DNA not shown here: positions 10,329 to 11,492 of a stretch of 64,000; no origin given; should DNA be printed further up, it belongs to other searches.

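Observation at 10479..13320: Split bacterial NLR: PNP-fold nucleosidase effector gene followed by a STAND-HEAT NTPase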

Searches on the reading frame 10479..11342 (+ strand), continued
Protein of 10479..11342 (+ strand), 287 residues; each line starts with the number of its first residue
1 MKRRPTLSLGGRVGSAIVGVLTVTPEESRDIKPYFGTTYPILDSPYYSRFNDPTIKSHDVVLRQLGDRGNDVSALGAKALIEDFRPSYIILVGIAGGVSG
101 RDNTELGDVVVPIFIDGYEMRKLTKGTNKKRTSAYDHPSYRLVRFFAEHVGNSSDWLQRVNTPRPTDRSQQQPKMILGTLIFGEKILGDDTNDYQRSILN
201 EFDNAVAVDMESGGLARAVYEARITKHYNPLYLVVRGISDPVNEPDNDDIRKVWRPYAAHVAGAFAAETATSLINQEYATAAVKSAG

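Call 68: search_dna_similar(query=window:10479-11342:+, collection=plasmids, mode=protein, max_rows=25, max_evalue=0.001)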
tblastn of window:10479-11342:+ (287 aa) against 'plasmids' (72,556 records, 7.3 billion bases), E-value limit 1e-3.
Records with a match: 68; places in all: 72; records where one place covers at least 80% of the query: 16.
Best place of each record, by identity: <60% 68.
By first word of the organism name: Borreliella 20; Klebsiella 17; Agrobacterium 14; Streptomyces 4; Nostoc 3; Borrelia 2; Leptolyngbya 2; Calothrix 1; Acaryochloris 1; Raoultella 1; and 3 more.
By predicted mobility (MOB-suite, as given by PLSDB): non-mobilizable 44; conjugative 18; mobilizable 6.
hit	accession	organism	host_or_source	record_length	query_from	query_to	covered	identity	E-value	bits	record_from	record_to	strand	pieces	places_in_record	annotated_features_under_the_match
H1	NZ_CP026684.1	Nostoc sp. 'Peltigera membranacea cyanobiont' N6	Lichen thallus,Peltigera membranacea ...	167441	46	265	77%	33.0%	2e-17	89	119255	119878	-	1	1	SAVED domain-containing protein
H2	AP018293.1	Calothrix sp. NIES-4105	-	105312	46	257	74%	33.8%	4e-19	94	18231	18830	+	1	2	putative nucleoside phosphorylase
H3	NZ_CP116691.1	Agrobacterium tumefaciens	Lettuce,cell culture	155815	15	268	89%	27.4%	3e-12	74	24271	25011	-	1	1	HNH endonuclease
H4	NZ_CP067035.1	Agrobacterium fabrum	-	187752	15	268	89%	27.4%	3e-12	74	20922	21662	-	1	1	HNH endonuclease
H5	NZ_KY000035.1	Agrobacterium sp.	-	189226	15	268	89%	27.4%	3e-12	74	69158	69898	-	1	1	HNH endonuclease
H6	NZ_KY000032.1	Agrobacterium fabrum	-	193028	15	268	89%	27.4%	3e-12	74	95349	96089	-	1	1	HNH endonuclease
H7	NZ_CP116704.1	Agrobacterium tumefaciens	Yarrow,cell culture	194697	15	268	89%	27.4%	3e-12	74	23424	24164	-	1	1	HNH endonuclease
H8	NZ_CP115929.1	Agrobacterium tumefaciens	Chrysanthemum,cell culture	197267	15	268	89%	27.4%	3e-12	74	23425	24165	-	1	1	HNH endonuclease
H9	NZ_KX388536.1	Agrobacterium tumefaciens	Chrysanthemum x morifolium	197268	15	268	89%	27.4%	3e-12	74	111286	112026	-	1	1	HNH endonuclease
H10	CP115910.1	Agrobacterium tumefaciens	Russian Sage,cell culture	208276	15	268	89%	27.4%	3e-12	74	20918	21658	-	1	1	hypothetical protein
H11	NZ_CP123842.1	Agrobacterium tumefaciens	Yarrow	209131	15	268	89%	27.4%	3e-12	74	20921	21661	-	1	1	HNH endonuclease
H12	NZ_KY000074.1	Agrobacterium larrymoorei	-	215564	15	268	89%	27.4%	3e-12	74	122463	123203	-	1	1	HNH endonuclease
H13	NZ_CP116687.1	Agrobacterium fabrum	cell culture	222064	15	268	89%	27.4%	3e-12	74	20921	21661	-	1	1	HNH endonuclease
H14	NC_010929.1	Agrobacterium tumefaciens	-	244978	15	268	89%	27.4%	3e-12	74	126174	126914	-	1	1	HNH endonuclease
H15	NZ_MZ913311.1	Agrobacterium fabrum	-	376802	15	268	89%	27.4%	3e-12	74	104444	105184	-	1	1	HNH endonuclease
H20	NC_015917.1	Borreliella bissettiae DN127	Ixodes pacificus (western blackleg tick)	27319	20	274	89%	24.0%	2e-9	66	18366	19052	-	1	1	5'-methylthioadenosine/adenosylhomocysteine nucleosidase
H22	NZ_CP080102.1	Klebsiella quasipneumoniae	raw sewage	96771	46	269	78%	26.2%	4e-7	59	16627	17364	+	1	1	TIR domain-containing protein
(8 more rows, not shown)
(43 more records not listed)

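Call 69: get_annotated_region(hit=H1, flank=3000)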
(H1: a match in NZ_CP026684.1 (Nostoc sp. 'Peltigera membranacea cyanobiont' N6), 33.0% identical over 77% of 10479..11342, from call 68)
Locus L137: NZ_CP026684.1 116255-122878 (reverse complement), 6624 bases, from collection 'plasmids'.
description: Nostoc sp. 'Peltigera membranacea cyanobiont' N6 plasmid pNPM2, complete sequence
organism: Nostoc sp. 'Peltigera membranacea cyanobiont' N6 (NCBI taxid 1261031)
taxonomy: Bacteria; Cyanobacteriota; Cyanophyceae; Nostocales; Nostocaceae; Nostoc; Nostoc sp. 'Peltigera membranacea cyanobiont' N6
host: -; source: Lichen thallus,Peltigera membranacea thallus; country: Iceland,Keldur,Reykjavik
typing (MOB-suite, as given by PLSDB): conjugative; relaxase MOBP; mating-pair formation MPF_T
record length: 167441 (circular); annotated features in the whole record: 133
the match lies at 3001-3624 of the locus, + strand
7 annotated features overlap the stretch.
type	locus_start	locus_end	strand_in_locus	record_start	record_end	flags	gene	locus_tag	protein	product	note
CDS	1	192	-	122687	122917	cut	-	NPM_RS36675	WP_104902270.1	hypothetical protein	-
CDS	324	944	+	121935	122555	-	-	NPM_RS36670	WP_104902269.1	hypothetical protein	-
CDS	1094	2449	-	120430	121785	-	-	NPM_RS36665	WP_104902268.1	hypothetical protein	-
CDS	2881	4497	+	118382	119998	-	-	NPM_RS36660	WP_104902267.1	SAVED domain-containing protein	-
CDS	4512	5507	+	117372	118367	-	-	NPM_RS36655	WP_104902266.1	CBASS oligonucleotide cyclase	-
CDS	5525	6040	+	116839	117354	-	-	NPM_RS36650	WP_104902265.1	hypothetical protein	-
CDS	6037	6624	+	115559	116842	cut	-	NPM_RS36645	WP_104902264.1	AAA family ATPase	-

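Call 70: get_annotated_region(hit=H22, flank=3500)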
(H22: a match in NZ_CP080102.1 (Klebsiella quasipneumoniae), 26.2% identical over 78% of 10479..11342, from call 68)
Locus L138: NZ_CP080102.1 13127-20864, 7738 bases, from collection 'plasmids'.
description: Klebsiella quasipneumoniae strain WW-14A plasmid pWW14A-IncFIB/IncHI1B, complete sequence
organism: Klebsiella quasipneumoniae (NCBI taxid 1463165)
taxonomy: Bacteria; Pseudomonadota; Gammaproteobacteria; Enterobacterales; Enterobacteriaceae; Klebsiella; Klebsiella quasipneumoniae
host: -; source: raw sewage; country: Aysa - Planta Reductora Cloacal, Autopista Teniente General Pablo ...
typing (MOB-suite, as given by PLSDB): non-mobilizable; replicon IncFIB,IncHI1B
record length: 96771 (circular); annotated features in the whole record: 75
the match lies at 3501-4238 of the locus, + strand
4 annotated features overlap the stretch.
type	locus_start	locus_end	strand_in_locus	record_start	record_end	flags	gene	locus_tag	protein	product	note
CDS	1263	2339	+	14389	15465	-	-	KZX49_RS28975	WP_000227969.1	IS110 family transposase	-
CDS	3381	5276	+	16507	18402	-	-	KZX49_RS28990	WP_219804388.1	TIR domain-containing protein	GO:0007165 - signal transduction [Evidence IEA]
CDS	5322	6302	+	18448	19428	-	-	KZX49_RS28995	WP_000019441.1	IS5-like element ISKpn26 family transposase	GO:0006313 - DNA transposition [Evidence IEA]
CDS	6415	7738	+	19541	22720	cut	-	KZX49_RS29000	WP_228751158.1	ATP-binding protein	-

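Call 71: get_annotated_region(hit=H3, flank=2500)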
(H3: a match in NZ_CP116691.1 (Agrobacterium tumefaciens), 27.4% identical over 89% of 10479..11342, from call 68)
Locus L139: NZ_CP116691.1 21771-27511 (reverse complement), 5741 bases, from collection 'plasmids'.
description: Agrobacterium tumefaciens strain LMG 292 plasmid pAtLMG292b, complete sequence
organism: Agrobacterium tumefaciens (NCBI taxid 358)
taxonomy: Bacteria; Pseudomonadota; Alphaproteobacteria; Hyphomicrobiales; Rhizobiaceae; Agrobacterium; Agrobacterium tumefaciens
host: -; source: Lettuce,cell culture; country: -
typing (MOB-suite, as given by PLSDB): conjugative; replicon rep_cluster_593; relaxase MOBQ; mating-pair formation MPF_T
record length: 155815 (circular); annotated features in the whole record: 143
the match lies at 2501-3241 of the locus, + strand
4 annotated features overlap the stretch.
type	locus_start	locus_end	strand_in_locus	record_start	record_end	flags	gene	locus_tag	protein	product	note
CDS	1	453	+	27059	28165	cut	-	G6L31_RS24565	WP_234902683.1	hypothetical protein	-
CDS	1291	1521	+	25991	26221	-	-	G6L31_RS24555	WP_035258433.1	hypothetical protein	-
CDS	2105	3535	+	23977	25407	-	-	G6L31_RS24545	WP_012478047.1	HNH endonuclease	-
CDS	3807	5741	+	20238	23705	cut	-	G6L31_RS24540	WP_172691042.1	hypothetical protein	-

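Call 72: get_annotated_region(hit=H20, flank=500)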
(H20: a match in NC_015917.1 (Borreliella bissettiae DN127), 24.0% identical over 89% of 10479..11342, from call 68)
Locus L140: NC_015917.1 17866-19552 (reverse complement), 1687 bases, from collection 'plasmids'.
description: Borreliella bissettiae DN127 plasmid lp28-4, complete sequence
organism: Borreliella bissettiae DN127 (NCBI taxid 521010)
taxonomy: Bacteria; Spirochaetota; Spirochaetia; Spirochaetales; Borreliaceae; Borreliella; Borreliella bissettiae; Borreliella bissettiae DN127
host: -; source: Ixodes pacificus (western blackleg tick); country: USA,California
typing (MOB-suite, as given by PLSDB): non-mobilizable
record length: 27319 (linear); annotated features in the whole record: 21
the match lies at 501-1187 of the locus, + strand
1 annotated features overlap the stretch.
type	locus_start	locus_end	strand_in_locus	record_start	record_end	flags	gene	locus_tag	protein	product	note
CDS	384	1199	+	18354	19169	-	-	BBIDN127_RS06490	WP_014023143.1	5'-methylthioadenosine/adenosylhomocysteine nucleosidase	GO:0019509 - L-methionine salvage from methylthioadenosine [Evidence IEA]; GO:0009164 - nucleoside catabolic process ...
